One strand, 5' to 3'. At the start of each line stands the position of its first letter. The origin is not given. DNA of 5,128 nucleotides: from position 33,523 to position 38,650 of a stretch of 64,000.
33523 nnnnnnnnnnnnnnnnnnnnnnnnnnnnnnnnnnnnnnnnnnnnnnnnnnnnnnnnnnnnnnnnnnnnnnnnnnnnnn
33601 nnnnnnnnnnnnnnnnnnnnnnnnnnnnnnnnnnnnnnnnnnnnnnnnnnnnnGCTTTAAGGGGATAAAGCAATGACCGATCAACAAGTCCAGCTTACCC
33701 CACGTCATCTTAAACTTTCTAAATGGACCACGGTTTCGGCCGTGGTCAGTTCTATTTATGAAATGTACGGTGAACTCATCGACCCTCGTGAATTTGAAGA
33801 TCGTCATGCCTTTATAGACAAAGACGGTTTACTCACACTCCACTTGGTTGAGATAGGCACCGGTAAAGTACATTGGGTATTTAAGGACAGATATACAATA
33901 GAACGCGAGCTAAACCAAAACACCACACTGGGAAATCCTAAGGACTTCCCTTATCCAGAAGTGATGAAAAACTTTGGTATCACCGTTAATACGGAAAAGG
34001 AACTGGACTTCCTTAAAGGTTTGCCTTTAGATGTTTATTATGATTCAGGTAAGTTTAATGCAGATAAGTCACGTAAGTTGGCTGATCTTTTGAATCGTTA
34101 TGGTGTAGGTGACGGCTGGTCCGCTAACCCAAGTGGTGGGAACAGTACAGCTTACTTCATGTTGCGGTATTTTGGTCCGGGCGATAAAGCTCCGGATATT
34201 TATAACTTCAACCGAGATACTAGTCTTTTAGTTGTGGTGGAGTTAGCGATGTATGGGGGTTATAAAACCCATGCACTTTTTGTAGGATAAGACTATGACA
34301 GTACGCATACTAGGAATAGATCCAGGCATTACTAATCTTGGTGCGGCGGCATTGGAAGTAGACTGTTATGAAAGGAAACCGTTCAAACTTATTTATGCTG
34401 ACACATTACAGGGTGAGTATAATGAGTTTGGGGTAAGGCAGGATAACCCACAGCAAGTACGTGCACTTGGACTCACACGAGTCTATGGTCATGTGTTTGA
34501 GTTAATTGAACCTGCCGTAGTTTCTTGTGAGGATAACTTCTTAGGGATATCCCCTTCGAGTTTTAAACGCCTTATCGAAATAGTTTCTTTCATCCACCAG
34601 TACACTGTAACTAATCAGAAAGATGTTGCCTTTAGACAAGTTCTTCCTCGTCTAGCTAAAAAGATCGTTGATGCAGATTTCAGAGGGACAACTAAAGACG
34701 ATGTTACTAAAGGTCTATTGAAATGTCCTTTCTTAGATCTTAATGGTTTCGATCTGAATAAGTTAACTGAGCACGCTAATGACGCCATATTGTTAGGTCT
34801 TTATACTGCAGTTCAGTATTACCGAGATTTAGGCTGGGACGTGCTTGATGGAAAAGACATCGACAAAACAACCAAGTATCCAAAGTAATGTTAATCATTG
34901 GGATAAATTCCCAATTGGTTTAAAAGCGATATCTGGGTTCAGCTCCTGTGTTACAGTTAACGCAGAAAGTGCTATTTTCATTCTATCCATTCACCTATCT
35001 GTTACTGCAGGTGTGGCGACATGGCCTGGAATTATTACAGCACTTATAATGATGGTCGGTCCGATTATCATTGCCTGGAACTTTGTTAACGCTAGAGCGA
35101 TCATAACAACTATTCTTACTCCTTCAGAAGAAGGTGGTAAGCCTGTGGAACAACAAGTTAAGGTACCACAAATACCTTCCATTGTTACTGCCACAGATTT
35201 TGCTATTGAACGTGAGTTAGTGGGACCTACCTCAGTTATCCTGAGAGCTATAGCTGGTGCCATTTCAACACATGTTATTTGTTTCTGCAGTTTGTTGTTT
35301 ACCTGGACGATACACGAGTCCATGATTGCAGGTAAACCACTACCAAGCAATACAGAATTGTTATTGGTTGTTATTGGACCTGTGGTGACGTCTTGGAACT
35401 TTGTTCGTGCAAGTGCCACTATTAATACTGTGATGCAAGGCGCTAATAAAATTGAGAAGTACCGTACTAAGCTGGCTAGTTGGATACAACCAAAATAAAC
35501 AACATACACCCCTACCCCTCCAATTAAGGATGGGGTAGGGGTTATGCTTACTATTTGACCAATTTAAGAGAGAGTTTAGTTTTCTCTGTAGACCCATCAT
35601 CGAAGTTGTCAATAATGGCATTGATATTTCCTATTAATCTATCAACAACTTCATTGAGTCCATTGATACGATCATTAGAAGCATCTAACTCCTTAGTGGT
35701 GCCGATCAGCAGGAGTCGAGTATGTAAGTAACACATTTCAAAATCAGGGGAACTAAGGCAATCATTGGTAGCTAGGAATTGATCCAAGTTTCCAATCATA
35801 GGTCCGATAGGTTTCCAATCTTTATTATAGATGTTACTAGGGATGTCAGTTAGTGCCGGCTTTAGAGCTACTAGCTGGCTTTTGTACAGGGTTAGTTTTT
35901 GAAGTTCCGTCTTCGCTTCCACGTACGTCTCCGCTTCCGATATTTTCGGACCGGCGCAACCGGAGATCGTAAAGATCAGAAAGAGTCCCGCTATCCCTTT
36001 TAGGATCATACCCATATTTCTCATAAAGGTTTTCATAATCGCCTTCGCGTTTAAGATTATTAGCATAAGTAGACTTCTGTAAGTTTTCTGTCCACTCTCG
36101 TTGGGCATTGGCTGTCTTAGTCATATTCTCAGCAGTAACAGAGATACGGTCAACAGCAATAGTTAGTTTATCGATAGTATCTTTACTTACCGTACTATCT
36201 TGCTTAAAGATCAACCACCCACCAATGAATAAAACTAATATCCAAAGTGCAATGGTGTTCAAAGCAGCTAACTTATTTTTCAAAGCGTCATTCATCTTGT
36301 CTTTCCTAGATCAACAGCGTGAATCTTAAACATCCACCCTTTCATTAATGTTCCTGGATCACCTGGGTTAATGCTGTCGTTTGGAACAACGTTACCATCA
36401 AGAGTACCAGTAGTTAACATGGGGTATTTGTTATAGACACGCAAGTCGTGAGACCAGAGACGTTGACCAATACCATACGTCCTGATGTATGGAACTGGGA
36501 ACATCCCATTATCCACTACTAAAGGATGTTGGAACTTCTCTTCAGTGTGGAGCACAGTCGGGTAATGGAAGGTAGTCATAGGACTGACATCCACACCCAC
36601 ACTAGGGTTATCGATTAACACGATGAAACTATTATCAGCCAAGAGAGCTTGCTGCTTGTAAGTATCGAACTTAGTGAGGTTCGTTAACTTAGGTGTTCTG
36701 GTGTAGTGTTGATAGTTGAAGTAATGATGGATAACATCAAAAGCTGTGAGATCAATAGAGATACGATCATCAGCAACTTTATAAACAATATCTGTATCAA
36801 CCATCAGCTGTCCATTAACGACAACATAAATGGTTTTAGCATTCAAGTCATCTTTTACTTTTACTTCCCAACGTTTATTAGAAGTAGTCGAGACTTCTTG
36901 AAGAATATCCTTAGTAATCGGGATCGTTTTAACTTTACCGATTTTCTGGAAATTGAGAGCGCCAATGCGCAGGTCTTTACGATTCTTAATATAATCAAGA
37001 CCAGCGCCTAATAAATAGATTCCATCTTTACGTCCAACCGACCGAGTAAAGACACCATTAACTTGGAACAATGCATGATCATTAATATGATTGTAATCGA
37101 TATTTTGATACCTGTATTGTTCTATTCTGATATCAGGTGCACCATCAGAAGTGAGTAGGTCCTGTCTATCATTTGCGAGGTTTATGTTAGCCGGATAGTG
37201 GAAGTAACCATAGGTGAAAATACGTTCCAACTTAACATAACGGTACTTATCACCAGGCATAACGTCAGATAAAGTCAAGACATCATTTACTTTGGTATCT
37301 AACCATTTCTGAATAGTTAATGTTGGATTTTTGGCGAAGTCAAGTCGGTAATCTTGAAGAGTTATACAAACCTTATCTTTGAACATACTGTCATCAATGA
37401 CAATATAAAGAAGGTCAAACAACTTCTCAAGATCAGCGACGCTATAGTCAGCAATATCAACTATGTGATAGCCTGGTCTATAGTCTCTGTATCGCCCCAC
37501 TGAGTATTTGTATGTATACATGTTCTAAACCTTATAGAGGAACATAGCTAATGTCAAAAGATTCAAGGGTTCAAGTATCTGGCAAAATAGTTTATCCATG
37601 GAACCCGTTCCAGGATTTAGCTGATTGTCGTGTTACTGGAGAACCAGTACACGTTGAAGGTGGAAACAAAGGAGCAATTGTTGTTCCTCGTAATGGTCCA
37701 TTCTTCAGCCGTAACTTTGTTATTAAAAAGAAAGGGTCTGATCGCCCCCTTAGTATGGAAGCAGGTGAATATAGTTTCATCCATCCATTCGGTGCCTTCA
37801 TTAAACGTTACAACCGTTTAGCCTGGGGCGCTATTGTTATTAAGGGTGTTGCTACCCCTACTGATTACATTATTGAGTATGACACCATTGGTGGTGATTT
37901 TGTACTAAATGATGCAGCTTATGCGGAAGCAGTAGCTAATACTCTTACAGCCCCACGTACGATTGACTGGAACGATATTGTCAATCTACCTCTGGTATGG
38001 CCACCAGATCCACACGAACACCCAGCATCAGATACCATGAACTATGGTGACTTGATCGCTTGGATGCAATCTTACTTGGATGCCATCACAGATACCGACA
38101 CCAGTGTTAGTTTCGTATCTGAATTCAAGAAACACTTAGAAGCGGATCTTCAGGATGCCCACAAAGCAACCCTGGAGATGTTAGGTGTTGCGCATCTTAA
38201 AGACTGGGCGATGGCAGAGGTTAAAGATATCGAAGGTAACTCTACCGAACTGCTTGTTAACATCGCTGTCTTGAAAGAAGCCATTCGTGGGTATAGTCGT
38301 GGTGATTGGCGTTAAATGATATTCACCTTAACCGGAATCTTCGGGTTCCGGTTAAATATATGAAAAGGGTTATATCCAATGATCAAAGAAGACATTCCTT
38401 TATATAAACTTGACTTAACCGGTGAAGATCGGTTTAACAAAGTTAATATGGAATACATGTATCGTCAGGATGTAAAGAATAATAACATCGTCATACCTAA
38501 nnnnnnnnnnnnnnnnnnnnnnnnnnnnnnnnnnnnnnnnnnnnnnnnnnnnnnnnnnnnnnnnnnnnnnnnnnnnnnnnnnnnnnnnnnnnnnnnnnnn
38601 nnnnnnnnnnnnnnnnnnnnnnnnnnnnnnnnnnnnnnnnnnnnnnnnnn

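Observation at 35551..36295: Embedded i-spanin/o-spanin pair with an unusually long o-spanin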

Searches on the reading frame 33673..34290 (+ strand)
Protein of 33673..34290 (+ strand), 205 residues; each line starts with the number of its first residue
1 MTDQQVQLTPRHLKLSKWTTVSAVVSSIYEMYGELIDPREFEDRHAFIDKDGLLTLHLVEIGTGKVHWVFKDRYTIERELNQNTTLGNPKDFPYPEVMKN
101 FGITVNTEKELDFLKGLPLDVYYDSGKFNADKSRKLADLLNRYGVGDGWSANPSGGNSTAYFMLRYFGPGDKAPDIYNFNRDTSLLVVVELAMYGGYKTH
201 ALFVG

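Call 4: search_protein_families(library=phrogs, proteins=[window:33673-34290:+], max_evalue=0.01)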
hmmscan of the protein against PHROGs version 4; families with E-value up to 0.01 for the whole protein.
window:33673-34290:+ (205 aa): 1 family
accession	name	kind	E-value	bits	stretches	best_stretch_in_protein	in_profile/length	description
phrog_20103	-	unknown function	5.5e-52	177.3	1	12-204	17-216/217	-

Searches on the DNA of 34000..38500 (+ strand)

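Call 3: search_dna_similar(query=window:34000-38500:+, collection=phages, mode=near, max_rows=25)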
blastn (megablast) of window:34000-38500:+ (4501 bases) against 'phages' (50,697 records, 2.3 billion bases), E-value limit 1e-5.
Records with a match: 5; places in all: 5; records where one place covers at least 80% of the query: 3.
Best place of each record, by identity: 80-90% 2; 60-80% 3.
By first word of the organism name: Serratia 2; Pseudomonas 2; Shewanella 1.
By host as written in the record: Serratia marcescens LVF3 2; Pseudomonas fluorescens Pf1.1 2; Shewanella xiamenensis 1.
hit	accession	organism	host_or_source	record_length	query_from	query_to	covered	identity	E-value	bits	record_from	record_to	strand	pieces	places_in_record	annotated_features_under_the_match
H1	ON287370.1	Serratia phage vB_SmaM-Sureiya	Serratia marcescens LVF3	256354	10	4501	100%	86.2%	0e+0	4839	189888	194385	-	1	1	putative virion structural protein | putative short tail fiber protein | hypothetical protein (x6)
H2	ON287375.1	Serratia phage vB_SmaM-Yubaba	Serratia marcescens LVF3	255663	10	4495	100%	86.1%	0e+0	4828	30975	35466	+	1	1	putative virion structural protein | short tail fiber protein | hypothetical protein (x5) | ribonuclease H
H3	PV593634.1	Shewanella phage SXP01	Shewanella xiamenensis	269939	134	4499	97%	73.7%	0e+0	1589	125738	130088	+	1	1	putative virion structural protein (x2) | putative RuvC | Rz1-like protein (x2) | hypothetical protein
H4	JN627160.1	Pseudomonas phage OBP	Pseudomonas fluorescens Pf1.1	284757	2489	4408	43%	72.1%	5e-142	512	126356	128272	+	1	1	putative virion structural protein (x3)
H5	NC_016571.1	Pseudomonas phage OBP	Pseudomonas fluorescens Pf1.1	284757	2489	4408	43%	72.1%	5e-142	512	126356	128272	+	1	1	putative virion structural protein (x2) | virion structural protein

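Call 5: get_annotated_region(hit=H3, flank=3000)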
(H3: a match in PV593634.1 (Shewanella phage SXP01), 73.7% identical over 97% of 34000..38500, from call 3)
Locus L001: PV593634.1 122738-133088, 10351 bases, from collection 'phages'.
description: Shewanella phage SXP01, complete genome.
organism: Shewanella phage SXP01 (NCBI taxid 3420196)
taxonomy: Viruses
host: Shewanella xiamenensis; source: lake; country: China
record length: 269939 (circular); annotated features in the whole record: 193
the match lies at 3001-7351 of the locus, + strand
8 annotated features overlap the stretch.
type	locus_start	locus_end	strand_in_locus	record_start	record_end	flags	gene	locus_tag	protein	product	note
CDS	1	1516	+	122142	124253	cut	-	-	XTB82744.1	putative virion structural protein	-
CDS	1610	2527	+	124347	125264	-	-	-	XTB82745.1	putative major virion structural protein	-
CDS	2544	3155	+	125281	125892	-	-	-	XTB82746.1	hypothetical protein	-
CDS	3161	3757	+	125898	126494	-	-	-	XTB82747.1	putative RuvC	-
CDS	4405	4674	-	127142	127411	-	-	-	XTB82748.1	Rz1-like protein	lambda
CDS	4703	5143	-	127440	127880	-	-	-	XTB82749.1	Rz1-like protein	lambda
CDS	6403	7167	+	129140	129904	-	-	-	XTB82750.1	putative virion structural protein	-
CDS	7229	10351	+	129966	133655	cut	-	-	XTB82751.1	putative virion structural protein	-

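Call 6: get_annotated_region(hit=H2, flank=3000)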
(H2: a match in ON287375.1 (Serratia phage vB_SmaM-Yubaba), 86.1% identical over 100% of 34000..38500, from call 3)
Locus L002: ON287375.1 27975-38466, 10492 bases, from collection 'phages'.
description: Serratia phage vB_SmaM-Yubaba, complete genome.
organism: Serratia phage vB_SmaM-Yubaba (NCBI taxid 2943838)
taxonomy: Viruses; Duplodnaviria; Heunggongvirae; Uroviricota; Caudoviricetes; Petsuvirus
host: Serratia marcescens LVF3; source: sewage; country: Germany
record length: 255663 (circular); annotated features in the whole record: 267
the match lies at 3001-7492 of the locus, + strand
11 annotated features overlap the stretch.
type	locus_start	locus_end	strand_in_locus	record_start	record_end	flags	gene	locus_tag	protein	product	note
CDS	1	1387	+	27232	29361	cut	-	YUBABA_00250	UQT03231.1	putative virion structural protein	-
CDS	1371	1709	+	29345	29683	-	-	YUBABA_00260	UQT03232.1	hypothetical protein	-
CDS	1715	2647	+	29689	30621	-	-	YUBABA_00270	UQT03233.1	putative virion structural protein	-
CDS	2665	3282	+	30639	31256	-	-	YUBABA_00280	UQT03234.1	hypothetical protein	-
CDS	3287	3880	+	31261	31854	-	-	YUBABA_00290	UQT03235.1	ribonuclease H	-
CDS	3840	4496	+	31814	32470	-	-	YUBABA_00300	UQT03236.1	hypothetical protein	-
CDS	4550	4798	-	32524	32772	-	-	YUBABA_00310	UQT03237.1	hypothetical protein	-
CDS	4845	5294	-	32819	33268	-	-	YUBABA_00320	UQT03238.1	hypothetical protein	-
CDS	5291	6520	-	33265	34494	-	-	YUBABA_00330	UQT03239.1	putative virion structural protein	-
CDS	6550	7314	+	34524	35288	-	-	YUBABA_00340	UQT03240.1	short tail fiber protein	-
CDS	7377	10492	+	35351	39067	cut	-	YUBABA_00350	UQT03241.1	hypothetical protein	-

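Call 7: get_annotated_region(hit=H5, flank=6000)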
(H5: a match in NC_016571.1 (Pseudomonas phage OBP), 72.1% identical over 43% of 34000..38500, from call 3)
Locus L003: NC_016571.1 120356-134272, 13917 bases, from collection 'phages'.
description: Pseudomonas phage OBP, complete genome.
organism: Pseudomonas phage OBP (NCBI taxid 1124849)
taxonomy: Viruses; Duplodnaviria; Heunggongvirae; Uroviricota; Caudoviricetes; Petsuvirus
host: Pseudomonas fluorescens Pf1.1; source: compost sample; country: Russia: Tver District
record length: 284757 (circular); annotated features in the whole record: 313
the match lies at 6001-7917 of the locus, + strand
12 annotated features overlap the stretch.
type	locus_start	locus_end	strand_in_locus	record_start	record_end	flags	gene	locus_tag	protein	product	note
CDS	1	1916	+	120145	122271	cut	-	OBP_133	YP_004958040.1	putative virion structural protein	-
CDS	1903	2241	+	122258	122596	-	-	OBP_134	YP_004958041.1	hypothetical protein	-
CDS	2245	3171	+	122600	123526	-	-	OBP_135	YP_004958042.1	putative major virion structural protein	-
CDS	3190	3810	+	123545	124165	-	-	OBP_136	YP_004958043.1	hypothetical protein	-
CDS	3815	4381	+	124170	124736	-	-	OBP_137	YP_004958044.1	putative RuvC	-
CDS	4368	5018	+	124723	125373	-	-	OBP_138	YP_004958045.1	hypothetical protein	-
CDS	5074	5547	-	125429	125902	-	-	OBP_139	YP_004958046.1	lambda Rz1-like protein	-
CDS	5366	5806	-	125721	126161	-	-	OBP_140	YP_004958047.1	lambda Rz1-like protein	-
CDS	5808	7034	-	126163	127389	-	-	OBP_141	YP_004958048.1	putative virion structural protein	-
CDS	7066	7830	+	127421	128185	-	-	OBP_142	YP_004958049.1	virion structural protein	-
CDS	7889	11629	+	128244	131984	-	-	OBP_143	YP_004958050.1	putative virion structural protein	-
CDS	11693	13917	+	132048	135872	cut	-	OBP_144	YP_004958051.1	putative virion structural protein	-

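Call 13: get_annotated_region(hit=H1, flank=3000)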
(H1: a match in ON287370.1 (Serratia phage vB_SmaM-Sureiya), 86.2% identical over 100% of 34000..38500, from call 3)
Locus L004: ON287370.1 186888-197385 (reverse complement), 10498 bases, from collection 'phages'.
description: Serratia phage vB_SmaM-Sureiya, complete genome.
organism: Serratia phage vB_SmaM-Sureiya (NCBI taxid 2943836)
taxonomy: Viruses; Duplodnaviria; Heunggongvirae; Uroviricota; Caudoviricetes; Petsuvirus
host: Serratia marcescens LVF3; source: sewage; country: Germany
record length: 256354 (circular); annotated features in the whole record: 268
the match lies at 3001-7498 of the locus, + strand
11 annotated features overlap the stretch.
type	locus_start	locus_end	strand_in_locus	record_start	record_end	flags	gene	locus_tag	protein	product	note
CDS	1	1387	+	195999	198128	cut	-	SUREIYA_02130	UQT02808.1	putative virion structural protein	-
CDS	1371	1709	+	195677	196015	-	-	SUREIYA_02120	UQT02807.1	hypothetical protein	-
CDS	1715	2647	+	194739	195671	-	-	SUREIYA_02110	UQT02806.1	putative virion structural protein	-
CDS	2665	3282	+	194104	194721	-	-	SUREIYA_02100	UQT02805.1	hypothetical protein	-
CDS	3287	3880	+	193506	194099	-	-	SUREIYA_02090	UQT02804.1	hypothetical protein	-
CDS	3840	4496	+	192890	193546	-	-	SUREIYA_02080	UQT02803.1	hypothetical protein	-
CDS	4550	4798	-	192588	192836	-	-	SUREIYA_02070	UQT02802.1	hypothetical protein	-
CDS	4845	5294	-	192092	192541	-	-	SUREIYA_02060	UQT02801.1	hypothetical protein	-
CDS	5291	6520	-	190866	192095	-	-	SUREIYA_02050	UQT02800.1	putative virion structural protein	-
CDS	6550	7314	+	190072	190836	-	-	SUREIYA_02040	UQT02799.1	putative short tail fiber protein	-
CDS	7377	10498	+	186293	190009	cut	-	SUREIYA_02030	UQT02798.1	hypothetical protein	-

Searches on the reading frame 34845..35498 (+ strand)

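Call 4: search_protein_families(library=phrogs, proteins=[window:34845-35498:+], max_evalue=0.01)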
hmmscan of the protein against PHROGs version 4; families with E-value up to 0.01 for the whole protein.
window:34845-35498:+ (217 aa): 2 families
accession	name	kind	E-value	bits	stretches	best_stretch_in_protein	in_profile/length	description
phrog_14084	-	unknown function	2.6e-53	180.4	2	107-217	16-126/131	-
phrog_11099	-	unknown function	3e-06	28.2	1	46-93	55-102/169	-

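Call 8: search_protein_families(library=pfam, proteins=[window:34845-35498:+], max_evalue=1)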
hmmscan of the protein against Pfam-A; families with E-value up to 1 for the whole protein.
window:34845-35498:+ (217 aa): 0 families

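Call 91: search_protein_families(library=ncbifam, proteins=[window:34845-35498:+], max_evalue=1)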
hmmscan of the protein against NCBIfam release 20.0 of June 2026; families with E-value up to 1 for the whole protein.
window:34845-35498:+ (217 aa): 4 families
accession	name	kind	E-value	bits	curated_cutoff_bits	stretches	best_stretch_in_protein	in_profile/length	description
NF007290.0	PRK09759.1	equivalog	0.002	18.1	89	1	141-160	9-28/50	type I toxin-antitoxin system toxin HokA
NF005466.0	PRK07060.1-3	equivalog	0.0045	16.6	438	1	27-142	131-240/252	short chain dehydrogenase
NF005467.0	PRK07060.1-5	equivalog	0.0071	15.9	360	1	33-142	130-233/245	SDR family oxidoreductase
NF051482.1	EbrB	exception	0.037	14.7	160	1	37-87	37-89/105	SMR family multidrug efflux transporter EbrB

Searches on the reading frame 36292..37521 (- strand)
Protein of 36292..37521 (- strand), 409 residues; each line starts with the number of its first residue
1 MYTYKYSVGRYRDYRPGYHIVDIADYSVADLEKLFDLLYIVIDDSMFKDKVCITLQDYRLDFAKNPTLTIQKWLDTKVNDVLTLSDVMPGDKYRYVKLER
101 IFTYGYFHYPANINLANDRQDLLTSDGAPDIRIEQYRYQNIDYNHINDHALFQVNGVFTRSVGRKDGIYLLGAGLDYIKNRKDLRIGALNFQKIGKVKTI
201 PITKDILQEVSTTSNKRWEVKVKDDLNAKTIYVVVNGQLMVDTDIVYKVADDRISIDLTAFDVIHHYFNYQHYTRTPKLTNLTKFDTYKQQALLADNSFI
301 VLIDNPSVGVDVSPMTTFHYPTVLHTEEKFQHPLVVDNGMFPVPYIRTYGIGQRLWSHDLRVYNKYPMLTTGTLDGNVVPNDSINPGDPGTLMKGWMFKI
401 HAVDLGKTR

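Call 4: search_protein_families(library=phrogs, proteins=[window:36292-37521:-], max_evalue=0.01)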
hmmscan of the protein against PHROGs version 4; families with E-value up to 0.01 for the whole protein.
window:36292-37521:- (409 aa): 2 families
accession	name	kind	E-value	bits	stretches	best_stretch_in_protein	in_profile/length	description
phrog_3337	-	unknown function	3.7e-99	333.4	1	1-404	1-408/411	-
phrog_13866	-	unknown function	0.0098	17.1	0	317-372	55-105/115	-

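Call 8: search_protein_families(library=pfam, proteins=[window:36292-37521:-], max_evalue=1)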
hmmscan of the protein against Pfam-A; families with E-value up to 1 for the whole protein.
window:36292-37521:- (409 aa): 0 families

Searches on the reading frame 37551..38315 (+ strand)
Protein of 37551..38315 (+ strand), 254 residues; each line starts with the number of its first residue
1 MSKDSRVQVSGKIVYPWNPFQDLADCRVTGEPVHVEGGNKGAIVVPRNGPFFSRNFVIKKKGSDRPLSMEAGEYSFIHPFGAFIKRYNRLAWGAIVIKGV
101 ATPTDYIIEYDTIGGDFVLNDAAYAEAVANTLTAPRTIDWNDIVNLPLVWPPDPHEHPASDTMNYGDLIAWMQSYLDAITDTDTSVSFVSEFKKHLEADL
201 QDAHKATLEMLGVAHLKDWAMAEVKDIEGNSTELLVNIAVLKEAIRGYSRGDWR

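Call 4: search_protein_families(library=phrogs, proteins=[window:37551-38315:+], max_evalue=0.01)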
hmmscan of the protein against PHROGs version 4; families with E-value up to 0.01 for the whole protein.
window:37551-38315:+ (254 aa): 6 families
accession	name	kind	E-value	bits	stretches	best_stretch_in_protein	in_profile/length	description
phrog_2163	-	head and packaging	4.6e-59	202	1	12-247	9-265/574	virion structural protein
phrog_23008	-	tail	4.3e-35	122.2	1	13-239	4-231/812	tail fiber protein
phrog_7557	-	head and packaging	5.8e-15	55.1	1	15-152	3-135/1221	virion structural protein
phrog_7449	-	unknown function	1.7e-07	30.4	1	39-152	20-130/1714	-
phrog_13857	-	tail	5.3e-06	26.2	1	43-239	39-229/743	tail protein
phrog_28376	-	unknown function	0.00018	21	1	15-172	8-168/690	-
